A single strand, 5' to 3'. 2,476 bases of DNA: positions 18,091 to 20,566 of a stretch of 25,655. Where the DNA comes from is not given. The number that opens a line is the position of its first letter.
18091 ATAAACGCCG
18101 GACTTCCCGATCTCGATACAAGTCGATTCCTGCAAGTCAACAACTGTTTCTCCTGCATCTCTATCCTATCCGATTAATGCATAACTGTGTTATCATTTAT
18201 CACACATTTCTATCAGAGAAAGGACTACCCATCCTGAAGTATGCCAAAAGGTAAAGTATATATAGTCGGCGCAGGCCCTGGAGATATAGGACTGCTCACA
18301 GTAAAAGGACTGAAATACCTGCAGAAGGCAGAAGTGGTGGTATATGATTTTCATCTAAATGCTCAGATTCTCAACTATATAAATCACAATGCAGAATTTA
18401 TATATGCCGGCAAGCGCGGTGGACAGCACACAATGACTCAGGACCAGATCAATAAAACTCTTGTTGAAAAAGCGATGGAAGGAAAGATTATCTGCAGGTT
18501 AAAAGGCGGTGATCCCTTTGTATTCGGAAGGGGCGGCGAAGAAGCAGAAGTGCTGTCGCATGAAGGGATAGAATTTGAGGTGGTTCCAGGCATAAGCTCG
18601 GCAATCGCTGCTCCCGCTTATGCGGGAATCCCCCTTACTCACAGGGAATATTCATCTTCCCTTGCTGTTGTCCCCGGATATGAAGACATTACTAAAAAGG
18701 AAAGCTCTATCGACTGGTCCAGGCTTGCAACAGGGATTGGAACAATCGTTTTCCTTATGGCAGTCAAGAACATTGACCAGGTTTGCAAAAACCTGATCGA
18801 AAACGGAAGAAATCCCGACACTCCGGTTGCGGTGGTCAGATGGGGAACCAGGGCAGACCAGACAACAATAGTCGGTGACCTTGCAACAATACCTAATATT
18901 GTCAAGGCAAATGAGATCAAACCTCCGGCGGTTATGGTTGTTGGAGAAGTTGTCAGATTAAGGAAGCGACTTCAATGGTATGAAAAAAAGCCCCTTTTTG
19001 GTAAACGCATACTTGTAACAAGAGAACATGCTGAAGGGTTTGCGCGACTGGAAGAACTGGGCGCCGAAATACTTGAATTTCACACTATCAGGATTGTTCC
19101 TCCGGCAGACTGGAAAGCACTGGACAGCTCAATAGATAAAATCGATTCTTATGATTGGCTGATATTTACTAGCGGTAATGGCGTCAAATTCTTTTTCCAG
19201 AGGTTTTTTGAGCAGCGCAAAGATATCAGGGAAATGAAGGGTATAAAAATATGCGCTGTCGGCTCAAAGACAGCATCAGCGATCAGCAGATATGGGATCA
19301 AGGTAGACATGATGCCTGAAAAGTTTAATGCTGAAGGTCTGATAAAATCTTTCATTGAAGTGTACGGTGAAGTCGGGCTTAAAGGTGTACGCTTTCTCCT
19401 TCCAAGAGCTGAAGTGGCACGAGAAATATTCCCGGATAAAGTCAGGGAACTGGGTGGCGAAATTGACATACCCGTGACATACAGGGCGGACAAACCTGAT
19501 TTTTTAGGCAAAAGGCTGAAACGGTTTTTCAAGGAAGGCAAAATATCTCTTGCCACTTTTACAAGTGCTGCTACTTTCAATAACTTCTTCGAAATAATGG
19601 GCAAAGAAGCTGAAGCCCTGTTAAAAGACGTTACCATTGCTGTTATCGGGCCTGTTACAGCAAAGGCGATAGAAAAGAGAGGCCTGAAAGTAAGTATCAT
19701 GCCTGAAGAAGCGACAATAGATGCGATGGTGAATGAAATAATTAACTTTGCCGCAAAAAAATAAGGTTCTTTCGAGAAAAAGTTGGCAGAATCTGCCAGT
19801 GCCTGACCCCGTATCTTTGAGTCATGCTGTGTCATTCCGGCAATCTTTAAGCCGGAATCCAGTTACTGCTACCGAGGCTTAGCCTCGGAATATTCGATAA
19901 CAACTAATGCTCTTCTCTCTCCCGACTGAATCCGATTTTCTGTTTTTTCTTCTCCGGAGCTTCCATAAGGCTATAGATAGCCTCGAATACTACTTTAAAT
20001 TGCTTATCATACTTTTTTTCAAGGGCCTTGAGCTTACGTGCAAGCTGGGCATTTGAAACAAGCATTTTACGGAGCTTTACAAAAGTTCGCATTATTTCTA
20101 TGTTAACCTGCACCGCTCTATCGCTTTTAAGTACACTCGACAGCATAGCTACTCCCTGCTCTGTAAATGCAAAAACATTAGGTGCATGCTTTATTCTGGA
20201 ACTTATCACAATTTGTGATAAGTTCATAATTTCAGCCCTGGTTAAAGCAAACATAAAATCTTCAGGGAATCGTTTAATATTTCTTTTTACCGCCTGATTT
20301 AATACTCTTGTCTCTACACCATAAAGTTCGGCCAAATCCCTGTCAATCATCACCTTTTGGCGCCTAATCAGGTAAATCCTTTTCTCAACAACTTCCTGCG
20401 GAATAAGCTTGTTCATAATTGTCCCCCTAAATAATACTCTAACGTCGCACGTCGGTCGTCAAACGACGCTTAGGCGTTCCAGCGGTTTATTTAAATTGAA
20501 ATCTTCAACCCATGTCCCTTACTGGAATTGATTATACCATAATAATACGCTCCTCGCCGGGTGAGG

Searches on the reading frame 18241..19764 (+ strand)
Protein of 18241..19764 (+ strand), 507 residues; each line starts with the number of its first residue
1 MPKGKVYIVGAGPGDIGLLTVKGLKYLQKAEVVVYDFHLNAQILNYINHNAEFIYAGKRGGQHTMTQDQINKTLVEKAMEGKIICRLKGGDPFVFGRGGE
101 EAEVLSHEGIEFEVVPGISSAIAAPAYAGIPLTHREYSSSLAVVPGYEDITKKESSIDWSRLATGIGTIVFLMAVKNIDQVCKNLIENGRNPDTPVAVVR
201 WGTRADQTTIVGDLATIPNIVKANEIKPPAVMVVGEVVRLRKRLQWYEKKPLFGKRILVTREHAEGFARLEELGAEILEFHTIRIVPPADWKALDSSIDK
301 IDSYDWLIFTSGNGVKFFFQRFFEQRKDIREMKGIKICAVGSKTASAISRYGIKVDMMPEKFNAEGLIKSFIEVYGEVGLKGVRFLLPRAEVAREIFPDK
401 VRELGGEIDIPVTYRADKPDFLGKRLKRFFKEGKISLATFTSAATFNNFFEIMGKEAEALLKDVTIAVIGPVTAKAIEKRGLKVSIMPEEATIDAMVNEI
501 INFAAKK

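Call 28: search_protein_families(library=pfam, proteins=[window:18241-19764:+], max_evalue=0.001)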
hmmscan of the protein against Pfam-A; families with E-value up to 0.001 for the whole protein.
window:18241-19764:+ (507 aa): 2 families
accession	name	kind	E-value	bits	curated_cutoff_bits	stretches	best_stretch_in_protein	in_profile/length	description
PF02602.20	HEM4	-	1.1e-62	211.7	27.5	1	268-497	5-230/231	Uroporphyrinogen-III synthase HemD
PF00590.25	TP_methylase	-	3.1e-52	178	27.8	1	5-217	1-211/212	Tetrapyrrole (Corrin/Porphyrin) Methylases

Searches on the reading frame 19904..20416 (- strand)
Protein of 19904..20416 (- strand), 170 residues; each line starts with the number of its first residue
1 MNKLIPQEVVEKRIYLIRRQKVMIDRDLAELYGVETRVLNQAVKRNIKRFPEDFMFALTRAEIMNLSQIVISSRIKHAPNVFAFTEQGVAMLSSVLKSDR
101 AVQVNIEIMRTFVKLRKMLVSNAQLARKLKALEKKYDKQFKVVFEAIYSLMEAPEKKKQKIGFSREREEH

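Call 28: search_protein_families(library=pfam, proteins=[window:19904-20416:-], max_evalue=0.001)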
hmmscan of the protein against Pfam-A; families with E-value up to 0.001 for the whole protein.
window:19904-20416:- (170 aa): 1 family
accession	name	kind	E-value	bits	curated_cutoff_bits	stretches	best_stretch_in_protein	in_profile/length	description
PF10543.14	ORF6N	-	2.7e-32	111.3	27.8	1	13-95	2-86/86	ORF6N domain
